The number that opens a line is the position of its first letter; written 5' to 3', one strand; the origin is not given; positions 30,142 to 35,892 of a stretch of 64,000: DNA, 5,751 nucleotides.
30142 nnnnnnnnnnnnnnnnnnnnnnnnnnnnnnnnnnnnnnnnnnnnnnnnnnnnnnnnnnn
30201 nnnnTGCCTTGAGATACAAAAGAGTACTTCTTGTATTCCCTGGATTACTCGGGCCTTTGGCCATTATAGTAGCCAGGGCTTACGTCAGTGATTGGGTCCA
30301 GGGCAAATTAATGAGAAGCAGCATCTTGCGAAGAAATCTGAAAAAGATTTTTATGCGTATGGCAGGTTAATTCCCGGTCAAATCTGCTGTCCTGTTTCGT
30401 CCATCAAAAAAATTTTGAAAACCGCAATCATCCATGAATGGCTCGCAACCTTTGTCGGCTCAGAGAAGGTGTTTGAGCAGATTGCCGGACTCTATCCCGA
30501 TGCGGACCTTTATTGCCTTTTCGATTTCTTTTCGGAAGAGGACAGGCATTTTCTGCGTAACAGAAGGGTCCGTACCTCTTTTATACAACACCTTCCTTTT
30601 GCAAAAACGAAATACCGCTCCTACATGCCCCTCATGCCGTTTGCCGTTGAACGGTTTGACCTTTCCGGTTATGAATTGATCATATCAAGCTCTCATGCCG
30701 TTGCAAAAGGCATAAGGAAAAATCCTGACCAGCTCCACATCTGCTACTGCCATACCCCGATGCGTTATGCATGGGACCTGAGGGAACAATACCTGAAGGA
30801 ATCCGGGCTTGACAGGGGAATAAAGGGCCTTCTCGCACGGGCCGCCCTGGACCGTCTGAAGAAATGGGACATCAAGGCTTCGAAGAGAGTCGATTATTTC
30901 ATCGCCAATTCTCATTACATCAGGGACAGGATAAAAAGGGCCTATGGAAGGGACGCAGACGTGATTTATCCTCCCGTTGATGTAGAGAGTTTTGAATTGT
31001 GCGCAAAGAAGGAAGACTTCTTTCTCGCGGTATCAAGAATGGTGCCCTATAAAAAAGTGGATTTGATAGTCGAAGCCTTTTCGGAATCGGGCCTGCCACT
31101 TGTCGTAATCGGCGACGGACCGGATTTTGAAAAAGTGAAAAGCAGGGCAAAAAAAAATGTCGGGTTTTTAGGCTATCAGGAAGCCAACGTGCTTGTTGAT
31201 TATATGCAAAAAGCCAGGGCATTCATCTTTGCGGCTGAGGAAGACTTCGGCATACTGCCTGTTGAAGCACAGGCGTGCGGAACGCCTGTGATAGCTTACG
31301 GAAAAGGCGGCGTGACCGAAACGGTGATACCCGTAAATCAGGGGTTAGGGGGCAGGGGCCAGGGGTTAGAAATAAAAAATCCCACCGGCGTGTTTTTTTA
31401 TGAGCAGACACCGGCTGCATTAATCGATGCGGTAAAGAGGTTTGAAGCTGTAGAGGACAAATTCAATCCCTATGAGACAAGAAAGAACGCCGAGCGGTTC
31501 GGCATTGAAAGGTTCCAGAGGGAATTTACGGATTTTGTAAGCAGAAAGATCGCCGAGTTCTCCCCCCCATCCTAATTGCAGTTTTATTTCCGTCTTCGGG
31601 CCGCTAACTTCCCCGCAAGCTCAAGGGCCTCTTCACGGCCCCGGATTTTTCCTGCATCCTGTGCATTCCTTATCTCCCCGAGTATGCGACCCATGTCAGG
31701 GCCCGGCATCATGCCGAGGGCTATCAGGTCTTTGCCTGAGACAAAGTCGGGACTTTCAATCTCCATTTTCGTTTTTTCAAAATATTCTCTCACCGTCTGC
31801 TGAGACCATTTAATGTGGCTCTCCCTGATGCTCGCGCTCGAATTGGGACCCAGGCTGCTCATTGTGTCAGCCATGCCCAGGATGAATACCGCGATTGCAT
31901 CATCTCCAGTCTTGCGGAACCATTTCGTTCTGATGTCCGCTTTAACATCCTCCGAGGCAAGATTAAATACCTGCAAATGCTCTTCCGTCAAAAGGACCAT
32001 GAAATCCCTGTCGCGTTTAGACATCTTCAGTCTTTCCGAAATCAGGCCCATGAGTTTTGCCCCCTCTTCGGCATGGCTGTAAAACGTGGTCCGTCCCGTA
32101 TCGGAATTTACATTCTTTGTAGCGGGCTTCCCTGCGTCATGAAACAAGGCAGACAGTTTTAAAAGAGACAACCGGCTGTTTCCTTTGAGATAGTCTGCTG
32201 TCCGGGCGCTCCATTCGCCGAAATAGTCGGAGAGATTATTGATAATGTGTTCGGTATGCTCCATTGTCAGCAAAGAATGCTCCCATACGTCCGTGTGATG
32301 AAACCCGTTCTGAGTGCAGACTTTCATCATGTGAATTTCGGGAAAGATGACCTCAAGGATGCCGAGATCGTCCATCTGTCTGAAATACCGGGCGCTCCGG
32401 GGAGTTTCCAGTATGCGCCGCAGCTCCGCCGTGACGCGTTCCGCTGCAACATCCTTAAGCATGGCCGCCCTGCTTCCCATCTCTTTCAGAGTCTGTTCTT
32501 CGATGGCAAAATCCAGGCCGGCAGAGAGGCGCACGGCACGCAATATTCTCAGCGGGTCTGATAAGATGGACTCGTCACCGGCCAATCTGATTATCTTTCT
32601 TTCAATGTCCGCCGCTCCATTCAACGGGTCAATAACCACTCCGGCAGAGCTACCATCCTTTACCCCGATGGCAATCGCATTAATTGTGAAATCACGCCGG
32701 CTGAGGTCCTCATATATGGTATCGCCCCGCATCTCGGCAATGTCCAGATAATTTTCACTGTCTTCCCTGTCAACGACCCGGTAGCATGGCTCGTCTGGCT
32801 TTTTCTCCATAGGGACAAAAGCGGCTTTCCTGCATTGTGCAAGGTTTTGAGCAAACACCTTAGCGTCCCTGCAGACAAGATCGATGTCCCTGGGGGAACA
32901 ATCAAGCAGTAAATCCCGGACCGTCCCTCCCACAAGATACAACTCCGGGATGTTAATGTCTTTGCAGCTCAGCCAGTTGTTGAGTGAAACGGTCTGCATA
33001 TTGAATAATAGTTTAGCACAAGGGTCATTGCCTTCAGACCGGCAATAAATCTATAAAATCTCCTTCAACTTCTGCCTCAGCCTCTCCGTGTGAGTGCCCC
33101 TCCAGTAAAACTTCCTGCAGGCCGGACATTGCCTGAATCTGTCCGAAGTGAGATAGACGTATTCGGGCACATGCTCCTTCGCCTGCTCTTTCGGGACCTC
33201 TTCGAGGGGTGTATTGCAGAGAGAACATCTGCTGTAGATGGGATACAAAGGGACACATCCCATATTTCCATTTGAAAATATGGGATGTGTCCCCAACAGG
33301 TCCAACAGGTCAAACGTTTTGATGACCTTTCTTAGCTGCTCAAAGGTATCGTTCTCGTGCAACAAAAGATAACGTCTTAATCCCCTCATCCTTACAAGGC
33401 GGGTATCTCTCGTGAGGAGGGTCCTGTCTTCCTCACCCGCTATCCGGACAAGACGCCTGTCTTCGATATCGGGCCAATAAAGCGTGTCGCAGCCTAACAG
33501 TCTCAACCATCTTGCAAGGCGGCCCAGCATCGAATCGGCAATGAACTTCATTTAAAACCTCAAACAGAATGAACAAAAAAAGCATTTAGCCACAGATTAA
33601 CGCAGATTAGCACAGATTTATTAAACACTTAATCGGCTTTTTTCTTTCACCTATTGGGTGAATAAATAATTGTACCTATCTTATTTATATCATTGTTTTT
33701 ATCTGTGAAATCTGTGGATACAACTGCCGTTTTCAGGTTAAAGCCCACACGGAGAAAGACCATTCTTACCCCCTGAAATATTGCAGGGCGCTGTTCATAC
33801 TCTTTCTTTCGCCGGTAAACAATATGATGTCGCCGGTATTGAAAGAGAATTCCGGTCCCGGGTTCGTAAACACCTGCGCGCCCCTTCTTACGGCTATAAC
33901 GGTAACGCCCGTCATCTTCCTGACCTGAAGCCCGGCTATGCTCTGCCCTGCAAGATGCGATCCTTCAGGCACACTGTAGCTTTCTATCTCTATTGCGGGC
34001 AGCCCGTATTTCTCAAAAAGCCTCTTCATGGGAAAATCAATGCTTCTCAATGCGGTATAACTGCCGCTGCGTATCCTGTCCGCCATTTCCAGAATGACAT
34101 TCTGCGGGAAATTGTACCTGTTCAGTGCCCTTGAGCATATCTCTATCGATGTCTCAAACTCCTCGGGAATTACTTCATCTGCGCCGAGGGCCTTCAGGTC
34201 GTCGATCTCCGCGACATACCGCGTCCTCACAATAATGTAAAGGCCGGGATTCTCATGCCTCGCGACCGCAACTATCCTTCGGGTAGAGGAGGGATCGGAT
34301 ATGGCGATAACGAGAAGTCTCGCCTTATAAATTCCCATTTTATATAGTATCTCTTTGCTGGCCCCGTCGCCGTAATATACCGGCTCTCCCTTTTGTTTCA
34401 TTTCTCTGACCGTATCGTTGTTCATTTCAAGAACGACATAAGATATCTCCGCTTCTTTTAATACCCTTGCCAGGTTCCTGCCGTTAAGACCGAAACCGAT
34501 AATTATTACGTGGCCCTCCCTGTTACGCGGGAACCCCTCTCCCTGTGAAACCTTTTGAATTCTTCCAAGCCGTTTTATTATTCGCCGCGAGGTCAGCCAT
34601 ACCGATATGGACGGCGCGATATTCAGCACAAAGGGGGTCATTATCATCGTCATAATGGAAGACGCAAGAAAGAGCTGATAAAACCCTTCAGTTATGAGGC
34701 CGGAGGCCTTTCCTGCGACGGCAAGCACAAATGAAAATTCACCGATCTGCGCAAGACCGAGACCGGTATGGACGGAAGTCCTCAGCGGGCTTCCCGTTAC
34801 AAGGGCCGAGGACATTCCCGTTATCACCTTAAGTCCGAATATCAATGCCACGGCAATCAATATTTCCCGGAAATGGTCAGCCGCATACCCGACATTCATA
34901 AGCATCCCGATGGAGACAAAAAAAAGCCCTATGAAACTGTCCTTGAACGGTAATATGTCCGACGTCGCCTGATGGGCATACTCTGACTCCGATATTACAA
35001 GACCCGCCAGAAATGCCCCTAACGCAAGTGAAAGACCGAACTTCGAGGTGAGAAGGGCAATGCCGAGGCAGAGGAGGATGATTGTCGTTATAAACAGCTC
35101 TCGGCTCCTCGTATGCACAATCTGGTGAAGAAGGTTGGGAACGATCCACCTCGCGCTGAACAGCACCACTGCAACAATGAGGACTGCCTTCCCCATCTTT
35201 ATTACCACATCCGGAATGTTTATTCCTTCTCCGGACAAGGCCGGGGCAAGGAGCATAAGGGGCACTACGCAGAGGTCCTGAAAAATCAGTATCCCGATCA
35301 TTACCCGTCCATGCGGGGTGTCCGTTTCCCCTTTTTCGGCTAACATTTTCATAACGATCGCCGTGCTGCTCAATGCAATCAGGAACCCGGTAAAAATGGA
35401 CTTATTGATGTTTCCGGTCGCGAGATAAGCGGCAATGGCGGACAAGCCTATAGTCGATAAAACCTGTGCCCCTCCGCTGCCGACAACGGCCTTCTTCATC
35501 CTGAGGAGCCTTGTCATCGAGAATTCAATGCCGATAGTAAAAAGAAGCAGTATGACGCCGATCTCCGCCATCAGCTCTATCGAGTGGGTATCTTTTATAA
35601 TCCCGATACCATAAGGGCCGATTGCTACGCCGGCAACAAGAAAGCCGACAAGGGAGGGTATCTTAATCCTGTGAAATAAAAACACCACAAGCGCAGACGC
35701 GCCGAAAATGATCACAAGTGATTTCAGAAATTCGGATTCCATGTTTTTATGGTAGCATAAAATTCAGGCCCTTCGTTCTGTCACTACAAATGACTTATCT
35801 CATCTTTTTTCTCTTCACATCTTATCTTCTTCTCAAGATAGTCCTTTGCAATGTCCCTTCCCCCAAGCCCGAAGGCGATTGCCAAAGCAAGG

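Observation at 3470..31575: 29-kb single-strand glycan island built around a complete pseudaminic-acid pathway with an unusually large tailoring complement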

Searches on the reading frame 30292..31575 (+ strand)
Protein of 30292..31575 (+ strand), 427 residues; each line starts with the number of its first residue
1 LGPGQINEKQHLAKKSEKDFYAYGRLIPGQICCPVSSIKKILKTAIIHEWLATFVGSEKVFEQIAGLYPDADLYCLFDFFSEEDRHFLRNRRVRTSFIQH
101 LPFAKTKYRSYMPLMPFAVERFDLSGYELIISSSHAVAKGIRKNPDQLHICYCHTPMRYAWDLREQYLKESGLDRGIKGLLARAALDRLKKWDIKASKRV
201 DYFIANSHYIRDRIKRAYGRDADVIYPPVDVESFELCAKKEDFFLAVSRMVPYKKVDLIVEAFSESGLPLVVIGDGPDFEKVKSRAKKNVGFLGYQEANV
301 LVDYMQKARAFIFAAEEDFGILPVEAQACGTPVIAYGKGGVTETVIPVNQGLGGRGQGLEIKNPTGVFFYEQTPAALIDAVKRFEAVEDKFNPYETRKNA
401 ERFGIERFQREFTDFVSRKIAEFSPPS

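Call 5: search_protein_families(library=ncbifam, proteins=[window:30292-31575:+], max_evalue=0.00001)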
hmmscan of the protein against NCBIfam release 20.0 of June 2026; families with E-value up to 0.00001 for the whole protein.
window:30292-31575:+ (427 aa): 8 families
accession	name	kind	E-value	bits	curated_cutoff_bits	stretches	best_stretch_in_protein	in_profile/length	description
TIGR03999.1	thiol_BshA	equivalog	9e-11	41.3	273.7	1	236-351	194-317/375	N-acetyl-alpha-D-glucosaminyl L-malate synthase BshA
TIGR02095.1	glgA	subfamily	1.2e-08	34.1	328.45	1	235-383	287-437/477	glycogen/starch synthase, ADP-glucose type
TIGR04047.1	MSMEG_0565_glyc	hypoth_equivalog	5.2e-08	32.4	259.85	0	290-345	259-315/373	MSMEG_0565 family glycosyltransferase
NF053787.1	GlcN_PG_synth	equivalog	2.4e-07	29.9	480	1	242-346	198-301/361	N-acetylglucosaminyl phosphatidylglycerol synthase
TIGR03449.1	mycothiol_MshA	equivalog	3.2e-07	29.6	462.5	1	288-352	284-349/406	D-inositol-3-phosphate glycosyltransferase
NF007396.0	PRK09922.1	equivalog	8.5e-07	28.2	385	1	139-343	80-297/361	lipopolysaccharide 1,6-galactosyltransferase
NF041010.1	glycosy_Agl16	equivalog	1.7e-06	27.2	575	1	195-346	129-293/352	glycosylation protein Agl16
TIGR02149.1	glgA_Coryne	subfamily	7e-06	25.4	302.4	0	299-352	275-329/391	glycogen synthase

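Call 8: search_protein_families(library=pfam, proteins=[window:30292-31575:+], max_evalue=0.001)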
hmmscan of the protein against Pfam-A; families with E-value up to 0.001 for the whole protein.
window:30292-31575:+ (427 aa): 3 families
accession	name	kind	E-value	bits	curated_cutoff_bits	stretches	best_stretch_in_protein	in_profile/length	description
PF00534.26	Glycos_transf_1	-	4.7e-23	82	26.4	1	238-386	12-157/172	Glycosyl transferases group 1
PF13692.12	Glyco_trans_1_4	-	2.1e-16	60.9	27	1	244-349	4-119/142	Glycosyl transferases group 1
PF13439.12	Glyco_transf_4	-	8.9e-10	39.3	28.5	1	81-232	26-169/170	Glycosyltransferase Family 4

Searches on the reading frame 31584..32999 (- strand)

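Call 5: search_protein_families(library=ncbifam, proteins=[window:31584-32999:-], max_evalue=0.00001)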
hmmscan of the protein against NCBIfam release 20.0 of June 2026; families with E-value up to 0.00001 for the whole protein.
window:31584-32999:- (471 aa): 15 families
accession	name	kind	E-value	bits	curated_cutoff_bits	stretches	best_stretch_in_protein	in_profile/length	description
TIGR02692.1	tRNA_CCA_actino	equivalog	1.1e-48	166.1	438.8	1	92-441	112-440/466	CCA tRNA nucleotidyltransferase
NF009814.0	PRK13299.1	equivalog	5.5e-37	127.7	290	1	94-229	104-235/396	CCA tRNA nucleotidyltransferase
NF008137.0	PRK10885.1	equivalog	2.5e-36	125.4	451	1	20-348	3-312/409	multifunctional CCA addition/repair protein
TIGR01942.1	pcnB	subfamily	1.6e-30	106.3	305.65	1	94-227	115-247/425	polynucleotide adenylyltransferase PcnB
NF009813.0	PRK13298.1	equivalog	8.8e-28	97.3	606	1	20-229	3-217/417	tRNA CCA-pyrophosphorylase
NF009811.0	PRK13296.1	equivalog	5.9e-23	81.3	469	1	19-242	2-229/360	CCA tRNA nucleotidyltransferase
NF041569.1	A-tRNAntase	equivalog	2.1e-22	79.2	1440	1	15-230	478-703/880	A-adding tRNA nucleotidyltransferase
NF008634.1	PRK11623.1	equivalog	4e-20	71.8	702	1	94-232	157-291/469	polynucleotide adenylyltransferase PcnB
NF009812.0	PRK13297.1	equivalog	2.1e-16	60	624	1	19-228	13-225/364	tRNA CCA-pyrophosphorylase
TIGR01693.1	UTase_glnD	equivalog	2.3e-15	55.9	519.4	1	135-348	322-524/850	[protein-PII] uridylyltransferase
NF002895.0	PRK03381.1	equivalog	2.2e-09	36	631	1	137-350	319-504/782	[protein-PII] uridylyltransferase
NF003467.0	PRK05092.1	equivalog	1.4e-08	33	959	1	133-351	394-601/940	[protein-PII] uridylyltransferase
TIGR00277.1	HDIG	domain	1.3e-07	31.4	27.6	1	275-325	25-73/84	HDIG domain-containing metalloprotein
NF001265.0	PRK00227.1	equivalog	5.4e-07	28.2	799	1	137-350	280-463/693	[protein-PII] uridylyltransferase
NF002487.0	PRK01759.1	equivalog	5.5e-06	24.9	890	1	165-344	368-536/862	bifunctional uridylyltransferase/uridylyl-removing protein GlnD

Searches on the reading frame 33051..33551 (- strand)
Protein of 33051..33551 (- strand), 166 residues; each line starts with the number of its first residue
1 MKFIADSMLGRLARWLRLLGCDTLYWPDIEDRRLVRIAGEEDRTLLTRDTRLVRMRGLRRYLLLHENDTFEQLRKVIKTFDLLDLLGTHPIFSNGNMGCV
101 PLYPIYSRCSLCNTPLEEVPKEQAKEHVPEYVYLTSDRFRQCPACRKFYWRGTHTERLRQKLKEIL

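Call 5: search_protein_families(library=ncbifam, proteins=[window:33051-33551:-], max_evalue=0.00001)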
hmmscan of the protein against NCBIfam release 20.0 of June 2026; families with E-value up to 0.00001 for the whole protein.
window:33051-33551:- (166 aa): 0 families

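Call 8: search_protein_families(library=pfam, proteins=[window:33051-33551:-], max_evalue=0.001)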
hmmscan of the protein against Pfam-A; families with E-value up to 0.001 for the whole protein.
window:33051-33551:- (166 aa): 1 family
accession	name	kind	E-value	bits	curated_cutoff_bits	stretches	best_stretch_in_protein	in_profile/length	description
PF01927.22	Mut7-C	-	4.9e-42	143.9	23.3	2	1-82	1-82/146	Mut7-C RNAse domain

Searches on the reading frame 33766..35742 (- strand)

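Call 5: search_protein_families(library=ncbifam, proteins=[window:33766-35742:-], max_evalue=0.00001)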
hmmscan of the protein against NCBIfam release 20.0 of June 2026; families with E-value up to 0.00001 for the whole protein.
window:33766-35742:- (658 aa): 11 families
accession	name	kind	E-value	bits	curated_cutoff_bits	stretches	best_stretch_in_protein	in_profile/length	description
NF002924.0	PRK03562.1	equivalog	2.2e-103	346.8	752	1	2-559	3-552/623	glutathione-regulated potassium-efflux system protein KefC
NF002973.0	PRK03659.1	equivalog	3.9e-101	339.4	804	1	2-541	3-532/602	glutathione-regulated potassium-efflux system protein KefB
NF007950.1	PRK10669.1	equivalog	2.2e-80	271.1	700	1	17-531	19-539/547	YbaL family putative K(+) efflux transporter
TIGR00932.1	2a37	subfamily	2.9e-72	243.5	238.3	1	15-283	3-275/275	monovalent cation:proton antiporter-2 (CPA2) family protein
NF045626.1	FeTrans_MagA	equivalog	2.4e-57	194.7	700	1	12-373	14-374/386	iron transporter MagA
NF007039.0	PRK09496.3-2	equivalog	1.2e-12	47.4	293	1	412-535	3-131/446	Trk system potassium transporter TrkA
NF007033.0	PRK09496.1-5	equivalog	1.1e-08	34.5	338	0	566-656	132-220/449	Trk system potassium transporter TrkA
NF007034.0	PRK09496.2-1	subfamily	5e-08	32.3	344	0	411-508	2-98/445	Trk system potassium transporter TrkA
NF007041.0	PRK09496.3-4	equivalog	3.3e-07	29.4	386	0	411-541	2-136/450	Trk system potassium transporter TrkA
NF007035.0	PRK09496.2-2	equivalog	5.8e-06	25.3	521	0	411-655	2-219/455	Trk system potassium transporter TrkA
NF007042.0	PRK09496.3-5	equivalog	8.1e-06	24.8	467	0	411-508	2-100/466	Trk system potassium transporter TrkA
